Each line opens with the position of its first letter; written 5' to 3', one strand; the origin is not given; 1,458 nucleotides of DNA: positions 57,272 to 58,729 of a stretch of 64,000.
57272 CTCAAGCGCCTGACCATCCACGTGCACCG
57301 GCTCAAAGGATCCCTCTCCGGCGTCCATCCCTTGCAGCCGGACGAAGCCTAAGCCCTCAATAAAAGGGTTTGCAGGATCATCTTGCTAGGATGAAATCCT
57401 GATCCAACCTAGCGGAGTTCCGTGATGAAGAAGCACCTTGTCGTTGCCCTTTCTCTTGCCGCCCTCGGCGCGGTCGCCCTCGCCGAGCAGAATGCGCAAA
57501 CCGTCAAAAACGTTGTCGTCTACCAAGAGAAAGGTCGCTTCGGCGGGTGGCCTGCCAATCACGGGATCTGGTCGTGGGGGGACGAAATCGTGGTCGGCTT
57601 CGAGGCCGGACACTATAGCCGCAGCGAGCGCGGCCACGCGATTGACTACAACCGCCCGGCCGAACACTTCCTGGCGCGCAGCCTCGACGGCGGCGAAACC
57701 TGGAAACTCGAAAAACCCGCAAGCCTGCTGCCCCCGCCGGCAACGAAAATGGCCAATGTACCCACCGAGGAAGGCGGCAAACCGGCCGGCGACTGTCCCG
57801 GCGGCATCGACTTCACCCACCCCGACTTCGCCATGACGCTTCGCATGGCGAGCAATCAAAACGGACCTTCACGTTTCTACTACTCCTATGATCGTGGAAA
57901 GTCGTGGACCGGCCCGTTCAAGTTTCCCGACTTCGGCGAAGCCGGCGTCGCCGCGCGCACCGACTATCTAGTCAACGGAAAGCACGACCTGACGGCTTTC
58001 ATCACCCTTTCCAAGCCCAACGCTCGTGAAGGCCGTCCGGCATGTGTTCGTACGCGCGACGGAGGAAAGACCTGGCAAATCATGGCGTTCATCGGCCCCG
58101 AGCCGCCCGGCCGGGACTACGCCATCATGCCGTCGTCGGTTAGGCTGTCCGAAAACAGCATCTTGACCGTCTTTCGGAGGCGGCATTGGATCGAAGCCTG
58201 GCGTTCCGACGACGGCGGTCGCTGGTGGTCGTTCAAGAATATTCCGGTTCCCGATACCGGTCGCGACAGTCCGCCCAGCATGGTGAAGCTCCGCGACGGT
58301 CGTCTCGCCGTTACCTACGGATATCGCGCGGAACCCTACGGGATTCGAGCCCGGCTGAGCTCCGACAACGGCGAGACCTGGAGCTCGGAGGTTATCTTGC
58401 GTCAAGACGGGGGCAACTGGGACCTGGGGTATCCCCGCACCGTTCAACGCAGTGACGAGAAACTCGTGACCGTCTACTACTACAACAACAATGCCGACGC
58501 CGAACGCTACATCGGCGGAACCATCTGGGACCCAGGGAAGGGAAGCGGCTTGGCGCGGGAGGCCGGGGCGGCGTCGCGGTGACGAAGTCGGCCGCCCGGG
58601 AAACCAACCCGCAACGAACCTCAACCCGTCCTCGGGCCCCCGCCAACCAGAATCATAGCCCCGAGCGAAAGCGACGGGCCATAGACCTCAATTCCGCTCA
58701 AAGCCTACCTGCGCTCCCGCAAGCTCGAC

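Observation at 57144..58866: Integrase gene split in frame by a 1,356-bp insertion carrying a single sialidase-like gene, with 7-bp direct repeats at both junctions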

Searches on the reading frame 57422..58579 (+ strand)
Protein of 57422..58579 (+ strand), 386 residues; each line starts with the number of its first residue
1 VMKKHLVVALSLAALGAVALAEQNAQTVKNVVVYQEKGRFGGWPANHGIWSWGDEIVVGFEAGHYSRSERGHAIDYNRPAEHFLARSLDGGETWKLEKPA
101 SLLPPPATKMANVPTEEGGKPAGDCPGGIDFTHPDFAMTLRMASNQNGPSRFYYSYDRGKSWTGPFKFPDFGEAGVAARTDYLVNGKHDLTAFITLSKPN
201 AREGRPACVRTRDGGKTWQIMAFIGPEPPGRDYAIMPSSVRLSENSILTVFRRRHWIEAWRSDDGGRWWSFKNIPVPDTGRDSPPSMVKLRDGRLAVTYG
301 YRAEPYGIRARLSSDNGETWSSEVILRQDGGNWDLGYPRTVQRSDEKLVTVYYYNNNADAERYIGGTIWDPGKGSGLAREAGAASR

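Call 6: search_protein_families(library=pfam, proteins=[window:57422-58579:+], max_evalue=0.01)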
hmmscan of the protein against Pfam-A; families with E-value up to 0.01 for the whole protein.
window:57422-58579:+ (386 aa): 3 families
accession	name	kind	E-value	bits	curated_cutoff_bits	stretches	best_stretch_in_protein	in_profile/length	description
PF13088.12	BNR_2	-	1.1e-15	58.1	31.4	1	153-346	85-273/277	BNR repeat-like domain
PF02012.26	BNR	-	2.7e-07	30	27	0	153-163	1-11/12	BNR/Asp-box repeat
PF15902.12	Sortilin-Vps10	-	0.0013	18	33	0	149-221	44-112/446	Sortilin, neurotensin receptor 3,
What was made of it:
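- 57422..58582 (+): Intact BNR/Asp-box beta-propeller gene of the sialidase superfamily (386 aa from GTG, 385 aa from ATG at 57425), with a signal peptide. PF13088 E=1e-15 (call 6).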

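Call 13: search_protein_families(library=ncbifam, proteins=[window:57422-58579:+], max_evalue=0.001)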
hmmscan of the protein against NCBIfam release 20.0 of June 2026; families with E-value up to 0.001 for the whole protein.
window:57422-58579:+ (386 aa): 0 families

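Call 15: find_homologous_proteins(query=window:57422-58579:+, max_evalue=1e-20)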
Query window:57422-58579:+ (386 aa): 4725 proteins with E <= 1e-20 among 8000 candidates; the best 120 are listed.
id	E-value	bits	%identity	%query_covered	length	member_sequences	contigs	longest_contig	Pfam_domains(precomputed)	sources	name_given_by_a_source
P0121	7.8e-231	784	87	98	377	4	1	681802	PF02012.27,PF13088.13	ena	-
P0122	7.6e-223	758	82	98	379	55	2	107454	PF02012.27,PF13088.13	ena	-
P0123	1.1e-217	741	80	98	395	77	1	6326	PF02012.27,PF13088.13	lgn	-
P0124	2.9e-217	740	80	98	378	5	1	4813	PF02012.27,PF13088.13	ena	-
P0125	2.6e-211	720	78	98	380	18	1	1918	PF02012.27,PF13088.13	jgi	-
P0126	2.5e-175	602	68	92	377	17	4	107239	PF02012.27,PF13088.13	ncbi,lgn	-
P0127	5.3e-175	600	67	96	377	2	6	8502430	PF02012.27,PF15902.13,PF13088.13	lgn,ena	-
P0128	3.6e-172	591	67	94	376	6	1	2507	PF02012.27,PF13088.13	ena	-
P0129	1.4e-171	589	66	97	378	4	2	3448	PF02012.27,PF15902.13,PF13088.13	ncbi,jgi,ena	-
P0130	1.2e-170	586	66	97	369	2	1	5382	PF02012.27,PF13088.13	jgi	jgi:hypothetical protein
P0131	1.2e-170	586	67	95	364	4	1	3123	PF02012.27,PF15902.13,PF13088.13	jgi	jgi:hypothetical protein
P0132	1.5e-170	586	65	96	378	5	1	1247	PF02012.27,PF15902.13,PF13088.13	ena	-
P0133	1.7e-170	586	67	96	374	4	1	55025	PF02012.27,PF15902.13,PF13088.13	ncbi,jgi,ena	-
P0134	4.2e-170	584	65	96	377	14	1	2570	PF24316.2,PF02012.27,PF15902.13,PF13088.13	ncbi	-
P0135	5.1e-170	584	68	92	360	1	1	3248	PF02012.27,PF13088.13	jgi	jgi:hypothetical protein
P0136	1.1e-169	583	66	95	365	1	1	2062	PF02012.27,PF15902.13,PF13088.13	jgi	jgi:hypothetical protein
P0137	1.1e-169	583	68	89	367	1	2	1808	PF02012.27,PF13088.13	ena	-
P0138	1.6e-169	582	65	98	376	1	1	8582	PF02012.27,PF13088.13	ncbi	-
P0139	2.6e-169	582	66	96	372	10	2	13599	PF02012.27,PF15902.13,PF13088.13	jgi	jgi:hypothetical protein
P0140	2.7e-169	582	65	96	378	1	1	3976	PF02012.27,PF15902.13,PF13088.13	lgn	-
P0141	3.2e-169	581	65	96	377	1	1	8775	PF02012.27,PF13088.13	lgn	-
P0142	4.1e-169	581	65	98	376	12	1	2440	PF02012.27,PF15902.13,PF13088.13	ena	-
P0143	8.1e-169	580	65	95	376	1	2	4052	PF02012.27,PF15902.13,PF13088.13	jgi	-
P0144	8.3e-169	580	65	96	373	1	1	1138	PF02012.27,PF13088.13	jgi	-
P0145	1.1e-168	580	67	93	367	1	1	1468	PF02012.27,PF15902.13,PF13088.13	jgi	jgi:hypothetical protein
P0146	1.8e-168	579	64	98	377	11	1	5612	PF13088.13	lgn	-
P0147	2.1e-168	579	64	98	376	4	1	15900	PF02012.27,PF15902.13,PF13088.13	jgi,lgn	-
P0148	3.0e-168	578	69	89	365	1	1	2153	PF02012.27,PF15902.13,PF13088.13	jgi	jgi:hypothetical protein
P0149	6.6e-168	577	67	91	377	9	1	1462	PF02012.27,PF15902.13,PF13088.13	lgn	-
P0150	1.9e-167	576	65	97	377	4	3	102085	PF02012.27,PF15902.13,PF13088.13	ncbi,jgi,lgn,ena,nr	ncbi:MAG TPA: sialidase family protein [Bryobacteraceae bacterium]|nr:sialidase family protein [Bryo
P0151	3.4e-167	575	66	90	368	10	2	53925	PF02012.27,PF13088.13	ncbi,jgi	-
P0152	3.5e-167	575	67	91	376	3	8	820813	PF02012.27,PF15902.13,PF13088.13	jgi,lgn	-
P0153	5.2e-167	574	64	97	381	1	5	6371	PF02012.27,PF13088.13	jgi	jgi:hypothetical protein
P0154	5.4e-167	574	64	98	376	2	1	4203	PF02012.27,PF13088.13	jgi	-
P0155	7.2e-167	574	66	94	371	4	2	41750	PF02012.27,PF15902.13,PF13088.13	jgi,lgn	jgi:hypothetical protein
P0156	9.0e-167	573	66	92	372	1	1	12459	PF02012.27,PF15902.13,PF13088.13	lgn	-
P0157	1.1e-166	573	63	96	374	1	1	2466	PF02012.27,PF13088.13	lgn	-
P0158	1.2e-166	573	67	91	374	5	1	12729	PF02012.27,PF13088.13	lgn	-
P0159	1.4e-166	573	65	96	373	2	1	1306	PF02012.27,PF15902.13,PF13088.13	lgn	-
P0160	2.1e-166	572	65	96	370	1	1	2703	PF02012.27,PF15902.13,PF13088.13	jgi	jgi:BNR repeat-like domain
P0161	9.7e-166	570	63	96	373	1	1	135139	PF02012.27,PF13088.13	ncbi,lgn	-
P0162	2.1e-165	569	64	96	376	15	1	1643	PF02012.27,PF15902.13,PF13088.13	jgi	jgi:hypothetical protein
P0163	2.2e-165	569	65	96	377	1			PF02012.27,PF13088.13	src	-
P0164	2.2e-165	569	69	89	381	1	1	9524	PF02012.27,PF13088.13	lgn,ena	-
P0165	2.4e-165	569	65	97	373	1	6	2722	PF02012.27,PF13088.13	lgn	-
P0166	4.6e-165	568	65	95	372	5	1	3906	PF02012.27,PF13088.13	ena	-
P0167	6.5e-165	567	64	97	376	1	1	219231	PF02012.27,PF13088.13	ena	-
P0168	2.1e-164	566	67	90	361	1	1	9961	PF02012.27,PF13088.13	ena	-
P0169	2.2e-164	565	67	94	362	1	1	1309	PF02012.27,PF15902.13,PF13088.13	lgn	-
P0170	3.0e-164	565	66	95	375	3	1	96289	PF02012.27,PF13088.13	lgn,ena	-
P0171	3.3e-164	565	62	98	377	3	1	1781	PF02012.27,PF15902.13,PF13088.13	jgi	jgi:hypothetical protein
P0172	3.8e-164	565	64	95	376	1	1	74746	PF02012.27,PF13088.13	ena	-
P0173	5.1e-164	564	65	96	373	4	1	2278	PF02012.27,PF13088.13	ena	-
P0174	5.8e-164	564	66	93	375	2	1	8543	PF02012.27,PF15902.13,PF13088.13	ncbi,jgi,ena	jgi:hypothetical protein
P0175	8.6e-164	564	63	97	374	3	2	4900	PF02012.27,PF15902.13,PF13088.13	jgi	jgi:hypothetical protein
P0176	8.9e-164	564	68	90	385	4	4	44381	PF02012.27,PF15902.13,PF13088.13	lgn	-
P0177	1.3e-163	563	64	96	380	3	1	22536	PF15899.12,PF02012.27,PF13088.13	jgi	jgi:hypothetical protein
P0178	1.3e-163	563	68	89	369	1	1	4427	PF02012.27,PF13088.13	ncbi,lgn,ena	-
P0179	3.8e-163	561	65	92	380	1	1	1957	PF02012.27,PF13088.13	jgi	jgi:hypothetical protein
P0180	5.5e-163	561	63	95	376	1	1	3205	PF02012.27,PF15902.13,PF13088.13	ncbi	ncbi:MAG: sialidase family protein [Bryobacteraceae bacterium]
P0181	5.8e-163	561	68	91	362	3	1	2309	PF02012.27,PF13088.13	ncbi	-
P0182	6.8e-163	561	66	91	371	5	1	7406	PF02012.27,PF15902.13,PF13088.13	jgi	jgi:hypothetical protein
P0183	1.1e-162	560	64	96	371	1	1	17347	PF02012.27,PF13088.13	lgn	-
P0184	1.4e-162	560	64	91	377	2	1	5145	PF02012.27,PF15902.13,PF13088.13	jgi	jgi:hypothetical protein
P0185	1.4e-162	560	64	96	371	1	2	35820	PF13088.13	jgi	jgi:hypothetical protein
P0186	2.8e-162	559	63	96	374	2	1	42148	PF02012.27,PF13088.13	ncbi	-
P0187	4.0e-162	558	63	96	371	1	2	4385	PF13088.13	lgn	-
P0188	4.9e-162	558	64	95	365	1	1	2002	PF02012.27,PF13088.13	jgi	jgi:hypothetical protein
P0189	8.4e-162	557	65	95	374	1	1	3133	PF02012.27,PF15902.13,PF13088.13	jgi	jgi:hypothetical protein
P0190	1.0e-161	557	67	89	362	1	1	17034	PF02012.27,PF13088.13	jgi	jgi:hypothetical protein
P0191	1.5e-161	556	64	97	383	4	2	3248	PF13859.13,PF02012.27,PF15902.13,PF13088.13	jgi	jgi:hypothetical protein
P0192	1.9e-161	556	64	91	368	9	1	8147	PF02012.27,PF13088.13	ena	-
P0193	2.0e-161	556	63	95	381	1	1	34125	PF02012.27,PF15902.13,PF13088.13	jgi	jgi:hypothetical protein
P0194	2.3e-161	556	63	97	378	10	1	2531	PF02012.27,PF13088.13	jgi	-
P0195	2.5e-161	555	63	96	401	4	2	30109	PF02012.27,PF13088.13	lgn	-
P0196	3.3e-161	555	64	94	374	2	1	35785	PF02012.27,PF13088.13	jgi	jgi:hypothetical protein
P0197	4.5e-161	555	61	96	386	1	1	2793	PF02012.27,PF15902.13,PF13088.13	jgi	jgi:hypothetical protein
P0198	4.7e-161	555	63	96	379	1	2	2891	PF02012.27,PF13088.13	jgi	jgi:hypothetical protein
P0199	4.8e-161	555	64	91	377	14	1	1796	PF02012.27,PF13088.13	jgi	jgi:hypothetical protein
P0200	7.3e-161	554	61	96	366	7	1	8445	PF15902.13,PF13088.13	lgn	-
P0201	7.8e-161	554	65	94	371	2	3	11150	PF02012.27,PF13088.13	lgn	-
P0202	7.9e-161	554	65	90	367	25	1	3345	PF02012.27,PF15902.13,PF13088.13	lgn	-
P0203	9.5e-161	554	62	98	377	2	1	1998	PF02012.27,PF15902.13,PF13088.13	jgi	jgi:hypothetical protein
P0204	1.1e-160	553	65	92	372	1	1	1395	PF02012.27,PF15902.13,PF13088.13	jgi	jgi:hypothetical protein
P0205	1.5e-160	553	65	95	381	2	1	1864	PF02012.27,PF13088.13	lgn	-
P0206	1.7e-160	553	66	91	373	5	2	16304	PF02012.27,PF15902.13,PF13088.13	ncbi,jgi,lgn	-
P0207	1.8e-160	553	62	96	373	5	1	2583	PF02012.27,PF15902.13,PF13088.13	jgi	jgi:hypothetical protein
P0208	1.9e-160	553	64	93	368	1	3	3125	PF02012.27,PF13088.13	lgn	-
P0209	1.9e-160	553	63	96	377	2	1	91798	PF21471.4,PF02012.27,PF15902.13,PF13088.13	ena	-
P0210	2.7e-160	552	65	91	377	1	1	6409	PF02012.27,PF15902.13,PF13088.13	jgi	-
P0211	2.9e-160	552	62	96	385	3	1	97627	PF02012.27,PF13088.13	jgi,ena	jgi:hypothetical protein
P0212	4.3e-160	551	62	98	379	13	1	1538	PF02012.27,PF13088.13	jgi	jgi:hypothetical protein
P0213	5.2e-160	551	65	93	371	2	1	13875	PF02012.27,PF13088.13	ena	-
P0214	5.8e-160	551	67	89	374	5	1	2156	PF02012.27,PF13088.13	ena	-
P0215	7.1e-160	551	66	89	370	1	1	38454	PF02012.27,PF15902.13,PF13088.13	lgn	-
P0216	7.1e-160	551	62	97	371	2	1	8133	PF02012.27,PF13088.13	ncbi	-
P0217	7.5e-160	551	65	94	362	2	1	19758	PF02012.27,PF15902.13,PF13088.13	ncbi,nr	ncbi:MAG: sialidase family protein [Bryobacteraceae bacterium]|nr:sialidase family protein [Bryobact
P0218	7.5e-160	551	64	91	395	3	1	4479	PF02012.27,PF13088.13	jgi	jgi:hypothetical protein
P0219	7.6e-160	551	63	97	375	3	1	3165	PF02012.27,PF13088.13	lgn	-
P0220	9.0e-160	550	66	91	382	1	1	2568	PF13088.13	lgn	-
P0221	9.3e-160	550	65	89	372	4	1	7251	PF02012.27,PF13088.13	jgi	jgi:hypothetical protein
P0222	1.4e-159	550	67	87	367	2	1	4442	PF02012.27,PF13088.13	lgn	-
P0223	1.6e-159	549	63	95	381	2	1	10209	PF02012.27,PF15902.13,PF13088.13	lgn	-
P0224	1.7e-159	549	61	97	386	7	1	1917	PF02012.27,PF13088.13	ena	-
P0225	1.9e-159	549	62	98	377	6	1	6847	PF02012.27,PF15902.13,PF13088.13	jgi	jgi:hypothetical protein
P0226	3.0e-159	549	64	92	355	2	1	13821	PF15902.13,PF13088.13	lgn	-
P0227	3.8e-159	548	65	90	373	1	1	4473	PF13088.13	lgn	-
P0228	5.4e-159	548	64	94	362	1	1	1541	PF02012.27,PF13088.13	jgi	jgi:hypothetical protein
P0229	8.5e-159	547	61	96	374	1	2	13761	PF02012.27,PF13088.13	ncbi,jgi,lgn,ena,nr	ncbi:MAG TPA: sialidase family protein [Bryobacteraceae bacterium]|nr:sialidase family protein [Bryo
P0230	1.1e-158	547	62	97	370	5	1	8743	PF13088.13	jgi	jgi:hypothetical protein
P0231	1.2e-158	547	62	95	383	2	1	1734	PF02012.27,PF13088.13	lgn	-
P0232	1.5e-158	546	63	94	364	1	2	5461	PF02012.27,PF15902.13,PF13088.13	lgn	-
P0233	1.5e-158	546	65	90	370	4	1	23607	PF02012.27,PF13088.13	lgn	-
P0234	2.3e-158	546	61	97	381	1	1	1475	PF02012.27,PF15902.13,PF13088.13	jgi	jgi:BNR repeat-like domain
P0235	2.4e-158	546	62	96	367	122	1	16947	PF02012.27,PF15902.13,PF13088.13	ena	-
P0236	2.5e-158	546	62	95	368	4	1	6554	PF13088.13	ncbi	-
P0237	2.7e-158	545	62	95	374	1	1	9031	PF02012.27,PF13088.13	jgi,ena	-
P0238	3.3e-158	545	60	96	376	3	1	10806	PF02012.27,PF13088.13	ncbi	-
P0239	3.3e-158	545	62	96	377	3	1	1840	PF02012.27,PF15902.13,PF13088.13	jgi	jgi:hypothetical protein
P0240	4.0e-158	545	63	91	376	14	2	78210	PF02012.27,PF15902.13,PF13088.13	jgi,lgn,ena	-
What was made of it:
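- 57422..58582 (+): 4,725 homologues (call 15).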

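Call 16: find_encoding_contigs(protein=P0121, flank=6000)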
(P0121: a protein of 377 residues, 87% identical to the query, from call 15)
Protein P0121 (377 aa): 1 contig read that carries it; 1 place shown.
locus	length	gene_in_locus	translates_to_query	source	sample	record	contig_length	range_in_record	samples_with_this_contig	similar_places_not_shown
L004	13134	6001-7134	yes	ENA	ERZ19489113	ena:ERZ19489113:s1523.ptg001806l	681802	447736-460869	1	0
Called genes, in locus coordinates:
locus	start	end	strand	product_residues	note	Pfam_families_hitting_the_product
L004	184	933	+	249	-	PF01128:IspD, PF12804:NTP_transf_3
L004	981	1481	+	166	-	PF02542:YgbB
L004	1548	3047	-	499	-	PF00884:Sulfatase, PF01663:Phosphodiest (faint), PF16347:SGSH_C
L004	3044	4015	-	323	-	PF00248:Aldo_ket_red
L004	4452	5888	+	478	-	PF01425:Amidase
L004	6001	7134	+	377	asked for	PF02012:BNR (faint), PF13088:BNR_2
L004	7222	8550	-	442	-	PF01555:N6_N4_Mtase, PF01170:UPF0020 (faint)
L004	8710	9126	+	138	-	PF20586:DUF6788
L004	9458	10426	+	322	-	-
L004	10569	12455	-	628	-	PF13428:TPR_14 (faint), PF14559:TPR_19 (faint), PF14522:Cytochrome_C7 (faint), PF14537:Cytochrom_c3_2 (faint)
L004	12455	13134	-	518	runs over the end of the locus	PF13517:FG-GAP_3, PF07593:UnbV_ASPIC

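Call 17: find_encoding_contigs(protein=P0122, flank=6000)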
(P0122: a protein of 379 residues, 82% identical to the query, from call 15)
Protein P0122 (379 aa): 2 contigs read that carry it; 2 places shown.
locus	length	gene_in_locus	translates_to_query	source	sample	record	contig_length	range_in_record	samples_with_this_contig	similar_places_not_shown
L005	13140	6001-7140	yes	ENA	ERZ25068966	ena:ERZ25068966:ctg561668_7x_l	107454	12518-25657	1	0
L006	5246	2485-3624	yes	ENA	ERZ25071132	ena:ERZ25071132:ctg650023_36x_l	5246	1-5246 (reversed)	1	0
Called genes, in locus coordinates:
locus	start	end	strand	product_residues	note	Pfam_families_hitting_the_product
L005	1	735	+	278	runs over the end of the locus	PF01171:ATP_bind_3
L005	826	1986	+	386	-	PF02690:Na_Pi_cotrans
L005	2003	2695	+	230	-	PF01895:PhoU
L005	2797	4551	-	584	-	PF01401:Peptidase_M2, PF02074:Peptidase_M32 (faint), PF01432:Peptidase_M3 (faint), PF01401:Peptidase_M2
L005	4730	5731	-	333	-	PF01370:Epimerase, PF13460:NAD_binding_10, PF16363:GDP_Man_Dehyd (faint)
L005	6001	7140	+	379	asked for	PF02012:BNR (faint), PF13088:BNR_2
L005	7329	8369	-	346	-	PF00561:Abhydrolase_1, PF12146:Hydrolase_4, PF12697:Abhydrolase_6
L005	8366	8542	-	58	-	-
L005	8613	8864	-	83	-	-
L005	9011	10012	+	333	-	PF00665:rve (weak)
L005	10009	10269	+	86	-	-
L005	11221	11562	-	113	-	-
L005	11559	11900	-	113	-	-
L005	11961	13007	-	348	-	PF13520:AA_permease_2, PF00324:AA_permease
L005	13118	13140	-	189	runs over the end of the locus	PF12762:DDE_Tnp_IS1595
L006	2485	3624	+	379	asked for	PF02012:BNR (faint), PF13088:BNR_2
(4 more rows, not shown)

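Call 18: find_encoding_contigs(protein=P0123, flank=6000)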
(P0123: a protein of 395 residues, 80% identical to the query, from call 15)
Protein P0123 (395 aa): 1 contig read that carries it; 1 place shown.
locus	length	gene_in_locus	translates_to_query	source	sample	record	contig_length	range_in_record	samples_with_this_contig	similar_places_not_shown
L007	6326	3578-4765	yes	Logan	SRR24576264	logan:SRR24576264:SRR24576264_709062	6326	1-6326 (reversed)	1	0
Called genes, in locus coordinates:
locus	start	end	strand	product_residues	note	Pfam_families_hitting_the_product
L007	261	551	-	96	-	-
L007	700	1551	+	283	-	PF13191:AAA_16 (faint), PF07726:AAA_3, PF07728:AAA_5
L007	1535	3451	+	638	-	-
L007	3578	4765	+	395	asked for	PF02012:BNR (faint), PF13088:BNR_2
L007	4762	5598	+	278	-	PF01261:AP_endonuc_2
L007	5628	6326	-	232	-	?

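Call 21: find_related_loci(query=window:57422-58579:+, collection=genome_contigs, flank=6000)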
Query window:57422-58579:+ (386 aa) in genome_contigs; peptide patterns used: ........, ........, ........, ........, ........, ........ (x = any residue, [..] = any of these).
292 stretches matched a pattern; 239 encode a relative of the query (tblastn E <= 1e-3); the best 80 are kept; 80 distinct loci.
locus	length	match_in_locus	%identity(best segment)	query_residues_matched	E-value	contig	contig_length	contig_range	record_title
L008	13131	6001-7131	90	2-378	0e+0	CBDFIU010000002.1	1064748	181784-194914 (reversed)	MAG: Bryobacterales bacterium isolate 72694c57-33f0-400b-a472-4fa8b87dc235 genome assembly, contig: contig_2, whole geno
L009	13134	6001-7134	90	2-379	0e+0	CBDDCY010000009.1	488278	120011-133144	MAG: Bryobacterales bacterium isolate 5f7a3f53-26fe-4b4e-9bac-cb7db0b77625 genome assembly, contig: contig_9, whole geno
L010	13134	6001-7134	91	2-379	0e+0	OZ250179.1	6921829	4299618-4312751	MAG: Bryobacterales bacterium isolate bc87f873-21db-41cd-b6f0-d751a7935039 genome assembly, chromosome: 1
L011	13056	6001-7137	83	1-379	0e+0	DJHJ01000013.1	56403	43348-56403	MAG TPA_asm: Acidobacteriia bacterium UBA6623 UBA6623_contig_7485, whole genome shotgun sequence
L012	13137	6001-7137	82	2-379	0e+0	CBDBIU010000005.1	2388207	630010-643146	MAG: Bryobacterales bacterium isolate c0d70fe0-7d92-4c0b-a5a7-28c2e51c0e26 genome assembly, contig: contig_5, whole geno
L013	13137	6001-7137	82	2-379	0e+0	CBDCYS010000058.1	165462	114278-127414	MAG: Bryobacterales bacterium isolate 6130ab36-0be1-4cbc-8e40-5b7dbad0252f genome assembly, contig: contig_58, whole gen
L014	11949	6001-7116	81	8-380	0e+0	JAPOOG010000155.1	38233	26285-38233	MAG: Bryobacterales bacterium isolate APA_bin_29 c_000000461411, whole genome shotgun sequence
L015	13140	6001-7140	81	1-379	0e+0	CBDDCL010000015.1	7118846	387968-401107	MAG: Bryobacterales bacterium isolate 9a5723b4-f69d-4256-802c-3c242fd87eb7 genome assembly, contig: contig_9, whole geno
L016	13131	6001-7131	80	8-385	0e+0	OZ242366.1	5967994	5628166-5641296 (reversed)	MAG: Bryobacterales bacterium isolate f0b9ad3e-bf3f-4545-832f-1a66c2db78ab genome assembly, chromosome: 1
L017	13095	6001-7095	82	16-379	0e+0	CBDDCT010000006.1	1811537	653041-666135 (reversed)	MAG: Bryobacterales bacterium isolate 6159ff8d-e712-4e39-bf3f-79bf34294bcb genome assembly, contig: contig_6, whole geno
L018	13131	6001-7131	80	8-385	0e+0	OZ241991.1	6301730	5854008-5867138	MAG: Bryobacterales bacterium isolate be22c93e-b65f-4d75-a14f-d13794267050 genome assembly, chromosome: 1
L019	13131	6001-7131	78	8-385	0e+0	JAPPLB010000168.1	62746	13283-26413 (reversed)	MAG: Bryobacterales bacterium isolate RHO3_bin_12 NODE_1096_length_62746_cov_52.319376, whole genome shotgun sequence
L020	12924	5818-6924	62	2-373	7e-156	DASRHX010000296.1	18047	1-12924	MAG TPA_asm: Bryobacteraceae bacterium isolate SMAG_U10095 k141_3177517, whole genome shotgun sequence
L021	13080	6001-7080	63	9-371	3e-155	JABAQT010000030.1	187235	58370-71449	MAG: Bryobacteraceae bacterium isolate Bin_32R c_000000000363, whole genome shotgun sequence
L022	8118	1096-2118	67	28-371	1e-155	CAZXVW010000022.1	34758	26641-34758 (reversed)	MAG TPA_asm: uncultured Solibacteraceae bacterium isolate binchicken_co19_498 genome assembly, contig: NODE_1644_length_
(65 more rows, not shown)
